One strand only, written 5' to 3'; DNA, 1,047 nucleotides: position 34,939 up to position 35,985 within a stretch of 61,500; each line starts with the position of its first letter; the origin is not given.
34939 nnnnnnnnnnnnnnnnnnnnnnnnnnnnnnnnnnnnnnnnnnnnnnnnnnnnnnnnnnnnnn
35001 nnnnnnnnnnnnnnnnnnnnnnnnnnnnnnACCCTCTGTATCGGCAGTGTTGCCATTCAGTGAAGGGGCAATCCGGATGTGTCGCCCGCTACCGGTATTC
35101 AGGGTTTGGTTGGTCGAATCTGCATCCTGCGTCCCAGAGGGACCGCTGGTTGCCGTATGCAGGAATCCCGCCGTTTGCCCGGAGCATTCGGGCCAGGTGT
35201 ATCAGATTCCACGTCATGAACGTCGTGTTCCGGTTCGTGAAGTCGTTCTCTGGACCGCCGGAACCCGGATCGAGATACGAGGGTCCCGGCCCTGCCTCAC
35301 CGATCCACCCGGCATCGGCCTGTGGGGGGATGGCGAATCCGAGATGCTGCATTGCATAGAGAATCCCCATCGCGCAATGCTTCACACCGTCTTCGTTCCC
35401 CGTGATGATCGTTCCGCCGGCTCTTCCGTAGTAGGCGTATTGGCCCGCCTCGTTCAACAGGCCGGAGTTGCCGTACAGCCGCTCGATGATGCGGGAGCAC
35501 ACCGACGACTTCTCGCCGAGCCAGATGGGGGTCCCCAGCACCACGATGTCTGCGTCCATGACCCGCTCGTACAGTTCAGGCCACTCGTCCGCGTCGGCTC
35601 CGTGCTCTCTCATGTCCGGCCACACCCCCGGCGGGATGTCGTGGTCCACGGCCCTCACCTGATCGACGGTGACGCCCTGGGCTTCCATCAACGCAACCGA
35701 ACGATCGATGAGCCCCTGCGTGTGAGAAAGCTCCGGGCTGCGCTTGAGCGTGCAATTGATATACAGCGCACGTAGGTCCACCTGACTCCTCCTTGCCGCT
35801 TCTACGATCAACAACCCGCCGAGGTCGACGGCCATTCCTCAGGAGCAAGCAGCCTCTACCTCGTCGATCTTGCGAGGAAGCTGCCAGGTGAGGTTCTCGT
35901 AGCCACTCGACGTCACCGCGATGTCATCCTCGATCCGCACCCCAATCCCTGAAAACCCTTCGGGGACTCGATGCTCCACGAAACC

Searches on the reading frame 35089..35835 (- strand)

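Call 3: search_protein_families(library=pfam, proteins=[window:35089-35835:-], max_evalue=0.001)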
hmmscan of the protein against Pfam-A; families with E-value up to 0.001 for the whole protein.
window:35089-35835:- (248 aa): 1 family
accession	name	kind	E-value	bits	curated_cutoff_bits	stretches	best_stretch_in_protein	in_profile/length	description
PF03358.20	FMN_red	-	1.2e-10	41.6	24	1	24-171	4-141/152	NADPH-dependent FMN reductase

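Call 5: search_protein_families(library=ncbifam, proteins=[window:35089-35835:-], max_evalue=0.001)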
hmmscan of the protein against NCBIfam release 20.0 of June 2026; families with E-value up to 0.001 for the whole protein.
window:35089-35835:- (248 aa): 0 families
